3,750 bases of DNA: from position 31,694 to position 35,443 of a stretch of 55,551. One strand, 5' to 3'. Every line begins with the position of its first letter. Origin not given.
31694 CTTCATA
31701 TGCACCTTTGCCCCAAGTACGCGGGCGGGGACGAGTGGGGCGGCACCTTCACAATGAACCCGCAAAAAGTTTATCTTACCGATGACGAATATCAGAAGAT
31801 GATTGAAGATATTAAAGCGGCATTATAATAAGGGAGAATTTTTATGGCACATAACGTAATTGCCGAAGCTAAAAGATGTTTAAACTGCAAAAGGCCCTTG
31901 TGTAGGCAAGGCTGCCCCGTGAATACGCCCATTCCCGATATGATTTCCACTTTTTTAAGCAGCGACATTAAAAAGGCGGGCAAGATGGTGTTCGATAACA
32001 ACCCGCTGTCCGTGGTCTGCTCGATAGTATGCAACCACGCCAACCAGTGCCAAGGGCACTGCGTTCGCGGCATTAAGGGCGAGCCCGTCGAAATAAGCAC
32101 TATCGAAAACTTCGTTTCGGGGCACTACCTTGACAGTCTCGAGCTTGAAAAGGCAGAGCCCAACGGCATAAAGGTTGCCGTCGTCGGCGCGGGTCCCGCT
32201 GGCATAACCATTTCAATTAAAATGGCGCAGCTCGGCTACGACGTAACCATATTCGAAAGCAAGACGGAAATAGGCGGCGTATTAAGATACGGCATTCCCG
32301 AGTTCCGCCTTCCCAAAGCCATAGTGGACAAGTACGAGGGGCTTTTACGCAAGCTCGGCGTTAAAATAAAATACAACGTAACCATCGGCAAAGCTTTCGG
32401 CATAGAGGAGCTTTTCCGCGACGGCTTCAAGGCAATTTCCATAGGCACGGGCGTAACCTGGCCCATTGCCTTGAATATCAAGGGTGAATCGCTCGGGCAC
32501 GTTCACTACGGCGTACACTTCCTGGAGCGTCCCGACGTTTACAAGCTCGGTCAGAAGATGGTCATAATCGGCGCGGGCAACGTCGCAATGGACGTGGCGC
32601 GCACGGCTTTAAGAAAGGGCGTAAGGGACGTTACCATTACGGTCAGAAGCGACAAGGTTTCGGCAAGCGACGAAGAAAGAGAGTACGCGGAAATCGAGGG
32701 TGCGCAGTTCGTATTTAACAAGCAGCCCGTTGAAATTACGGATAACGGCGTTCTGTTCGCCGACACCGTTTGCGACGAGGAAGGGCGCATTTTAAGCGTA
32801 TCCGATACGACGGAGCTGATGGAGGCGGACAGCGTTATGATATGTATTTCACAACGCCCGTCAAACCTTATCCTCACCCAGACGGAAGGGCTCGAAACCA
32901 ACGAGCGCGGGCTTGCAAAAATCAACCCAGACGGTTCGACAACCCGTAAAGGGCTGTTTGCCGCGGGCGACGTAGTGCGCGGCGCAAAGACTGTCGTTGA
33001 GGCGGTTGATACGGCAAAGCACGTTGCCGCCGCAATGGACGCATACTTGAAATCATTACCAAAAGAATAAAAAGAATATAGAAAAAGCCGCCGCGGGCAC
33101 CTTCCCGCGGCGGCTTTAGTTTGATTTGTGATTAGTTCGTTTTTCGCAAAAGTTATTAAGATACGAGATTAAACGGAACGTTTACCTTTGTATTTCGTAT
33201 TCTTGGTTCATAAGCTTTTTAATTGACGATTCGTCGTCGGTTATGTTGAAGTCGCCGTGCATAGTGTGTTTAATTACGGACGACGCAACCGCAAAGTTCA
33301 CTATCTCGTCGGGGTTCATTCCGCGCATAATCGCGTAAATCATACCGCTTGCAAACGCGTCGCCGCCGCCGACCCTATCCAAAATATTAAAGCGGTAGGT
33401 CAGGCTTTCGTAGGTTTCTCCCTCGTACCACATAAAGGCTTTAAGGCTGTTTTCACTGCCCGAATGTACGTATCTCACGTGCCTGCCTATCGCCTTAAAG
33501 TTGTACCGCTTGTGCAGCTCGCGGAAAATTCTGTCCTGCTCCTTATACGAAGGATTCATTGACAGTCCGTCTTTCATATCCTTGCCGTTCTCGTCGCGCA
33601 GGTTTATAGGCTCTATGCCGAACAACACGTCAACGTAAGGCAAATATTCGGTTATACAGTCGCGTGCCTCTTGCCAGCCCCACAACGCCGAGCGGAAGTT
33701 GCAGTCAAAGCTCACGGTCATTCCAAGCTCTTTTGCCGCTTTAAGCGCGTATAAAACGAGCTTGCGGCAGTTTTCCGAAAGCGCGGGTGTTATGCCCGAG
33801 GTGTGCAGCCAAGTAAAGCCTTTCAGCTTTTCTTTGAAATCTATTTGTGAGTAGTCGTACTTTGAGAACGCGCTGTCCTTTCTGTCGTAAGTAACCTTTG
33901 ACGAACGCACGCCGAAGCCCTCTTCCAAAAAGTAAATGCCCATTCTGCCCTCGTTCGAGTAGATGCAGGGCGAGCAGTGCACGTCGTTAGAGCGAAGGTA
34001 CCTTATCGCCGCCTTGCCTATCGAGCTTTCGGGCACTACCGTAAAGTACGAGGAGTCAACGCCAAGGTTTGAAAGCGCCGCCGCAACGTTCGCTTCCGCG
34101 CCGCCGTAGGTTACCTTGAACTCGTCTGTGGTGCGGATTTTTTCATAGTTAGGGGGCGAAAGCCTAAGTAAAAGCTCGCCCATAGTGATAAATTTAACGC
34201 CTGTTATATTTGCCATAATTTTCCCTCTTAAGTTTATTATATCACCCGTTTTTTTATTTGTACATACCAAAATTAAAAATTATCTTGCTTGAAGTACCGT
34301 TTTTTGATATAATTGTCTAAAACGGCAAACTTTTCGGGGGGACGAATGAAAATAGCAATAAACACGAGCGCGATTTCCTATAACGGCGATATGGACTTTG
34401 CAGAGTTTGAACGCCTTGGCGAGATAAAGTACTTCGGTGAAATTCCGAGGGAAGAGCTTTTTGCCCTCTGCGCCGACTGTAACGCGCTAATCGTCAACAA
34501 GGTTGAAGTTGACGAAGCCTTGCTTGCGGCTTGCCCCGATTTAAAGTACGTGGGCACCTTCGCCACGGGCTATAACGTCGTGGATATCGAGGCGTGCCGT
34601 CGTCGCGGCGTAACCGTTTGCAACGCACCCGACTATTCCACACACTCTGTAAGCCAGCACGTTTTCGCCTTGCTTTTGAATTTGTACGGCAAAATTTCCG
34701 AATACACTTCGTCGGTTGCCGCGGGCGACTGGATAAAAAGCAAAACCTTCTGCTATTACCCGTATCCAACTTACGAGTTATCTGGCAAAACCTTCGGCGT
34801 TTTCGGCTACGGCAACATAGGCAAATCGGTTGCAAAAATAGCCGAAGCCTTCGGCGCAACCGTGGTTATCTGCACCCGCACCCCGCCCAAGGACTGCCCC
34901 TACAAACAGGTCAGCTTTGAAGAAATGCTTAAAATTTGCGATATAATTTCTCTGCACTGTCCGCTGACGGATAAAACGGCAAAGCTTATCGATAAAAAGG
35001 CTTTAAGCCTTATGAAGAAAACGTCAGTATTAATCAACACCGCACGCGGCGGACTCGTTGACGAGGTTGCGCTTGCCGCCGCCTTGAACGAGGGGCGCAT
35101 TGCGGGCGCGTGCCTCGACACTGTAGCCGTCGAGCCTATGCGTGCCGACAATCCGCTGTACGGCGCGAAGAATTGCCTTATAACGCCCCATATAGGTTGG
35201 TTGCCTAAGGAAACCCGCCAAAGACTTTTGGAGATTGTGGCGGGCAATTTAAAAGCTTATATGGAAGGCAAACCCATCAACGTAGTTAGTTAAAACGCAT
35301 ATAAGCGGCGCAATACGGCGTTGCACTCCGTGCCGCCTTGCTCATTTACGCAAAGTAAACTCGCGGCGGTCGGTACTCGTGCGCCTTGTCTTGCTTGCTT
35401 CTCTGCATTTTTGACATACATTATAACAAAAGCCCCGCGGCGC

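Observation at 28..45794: Strongly over-represented 30-44 nt interspersed motif (M) on both strands, in spacers and inside unrelated CDSs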

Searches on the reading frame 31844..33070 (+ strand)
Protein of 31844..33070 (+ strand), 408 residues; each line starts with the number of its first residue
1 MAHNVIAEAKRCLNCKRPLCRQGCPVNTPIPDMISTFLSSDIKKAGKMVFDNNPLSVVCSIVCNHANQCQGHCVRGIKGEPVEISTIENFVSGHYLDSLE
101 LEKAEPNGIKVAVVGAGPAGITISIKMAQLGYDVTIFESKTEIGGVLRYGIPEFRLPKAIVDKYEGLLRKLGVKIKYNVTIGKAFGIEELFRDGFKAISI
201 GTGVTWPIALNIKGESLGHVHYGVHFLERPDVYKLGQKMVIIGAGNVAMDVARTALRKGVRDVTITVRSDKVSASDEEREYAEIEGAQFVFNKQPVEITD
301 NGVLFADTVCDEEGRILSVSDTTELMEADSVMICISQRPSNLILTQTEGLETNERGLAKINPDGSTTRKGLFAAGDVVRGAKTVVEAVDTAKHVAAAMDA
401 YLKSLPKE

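Call 35: search_protein_families(library=pfam, proteins=[window:31844-33070:+])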
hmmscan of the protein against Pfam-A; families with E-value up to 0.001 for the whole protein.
window:31844-33070:+ (408 aa): 13 families
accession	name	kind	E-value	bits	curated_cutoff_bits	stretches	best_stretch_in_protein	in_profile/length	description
PF07992.20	Pyr_redox_2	-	2.9e-33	116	26.1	1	110-391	2-291/291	Pyridine nucleotide-disulphide oxidoreductase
PF14691.11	Fer4_20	-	8.2e-27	93.7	25.8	1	3-93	15-106/113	Dihydroprymidine dehydrogenase domain II, 4Fe-4S cluster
PF13738.12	Pyr_redox_3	-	2e-14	54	30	1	200-375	130-305/305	Pyridine nucleotide-disulphide oxidoreductase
PF00070.33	Pyr_redox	-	3.2e-14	53.6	22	2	238-302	1-70/82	Pyridine nucleotide-disulphide oxidoreductase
PF13450.12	NAD_binding_8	-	4.7e-07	30.4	21.9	1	113-147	1-35/68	NAD(P)-binding Rossmann-like domain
PF01946.23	Thi4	-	5.7e-05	22.9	26.2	1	110-175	19-84/235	Thi4 family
PF00890.30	FAD_binding_2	-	8.6e-05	22.3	20.4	0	111-146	2-37/414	FAD binding domain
PF03486.20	HI0933_like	-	0.00012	22.1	50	1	110-144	2-36/244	HI0933-like protein Rossmann domain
PF12831.13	FAD_oxidored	-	0.00027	20.8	27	1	111-147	2-38/416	FAD dependent oxidoreductase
PF01266.30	DAO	-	0.00033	20.7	27.9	0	110-144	1-35/353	FAD dependent oxidoreductase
PF03807.23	F420_oxidored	-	0.00036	21.5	21.6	0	239-282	2-45/94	NADP oxidoreductase coenzyme F420-dependent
PF01488.26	Shikimate_DH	-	0.00036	21.1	24.3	0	236-271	12-47/138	Shikimate / quinate 5-dehydrogenase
PF02826.25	2-Hacid_dh_C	-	0.00052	19.9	25.1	0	236-281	36-82/178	D-isomer specific 2-hydroxyacid dehydrogenase, NAD binding domain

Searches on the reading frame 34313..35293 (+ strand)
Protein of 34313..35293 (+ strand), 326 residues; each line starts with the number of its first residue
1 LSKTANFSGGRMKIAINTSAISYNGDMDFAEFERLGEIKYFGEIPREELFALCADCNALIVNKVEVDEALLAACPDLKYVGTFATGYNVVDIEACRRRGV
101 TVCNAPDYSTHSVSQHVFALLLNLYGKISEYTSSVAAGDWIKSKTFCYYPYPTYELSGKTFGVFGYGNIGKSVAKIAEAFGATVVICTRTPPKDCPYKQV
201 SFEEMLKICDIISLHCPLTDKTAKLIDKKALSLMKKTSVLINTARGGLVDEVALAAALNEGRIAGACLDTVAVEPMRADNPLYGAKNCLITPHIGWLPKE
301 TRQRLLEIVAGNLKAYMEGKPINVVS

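Call 35: search_protein_families(library=pfam, proteins=[window:34313-35293:+])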
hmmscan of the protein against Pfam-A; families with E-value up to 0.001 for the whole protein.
window:34313-35293:+ (326 aa): 3 families
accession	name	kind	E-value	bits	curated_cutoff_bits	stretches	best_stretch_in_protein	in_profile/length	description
PF02826.25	2-Hacid_dh_C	-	2.9e-56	190.1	25.1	1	118-295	1-178/178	D-isomer specific 2-hydroxyacid dehydrogenase, NAD binding domain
PF00389.36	2-Hacid_dh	-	3e-29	101.8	24.6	1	29-325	12-133/134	D-isomer specific 2-hydroxyacid dehydrogenase, catalytic domain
PF00670.27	AdoHcyase_NAD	-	0.00042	20.9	27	0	156-243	21-109/162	S-adenosyl-L-homocysteine hydrolase, NAD binding domain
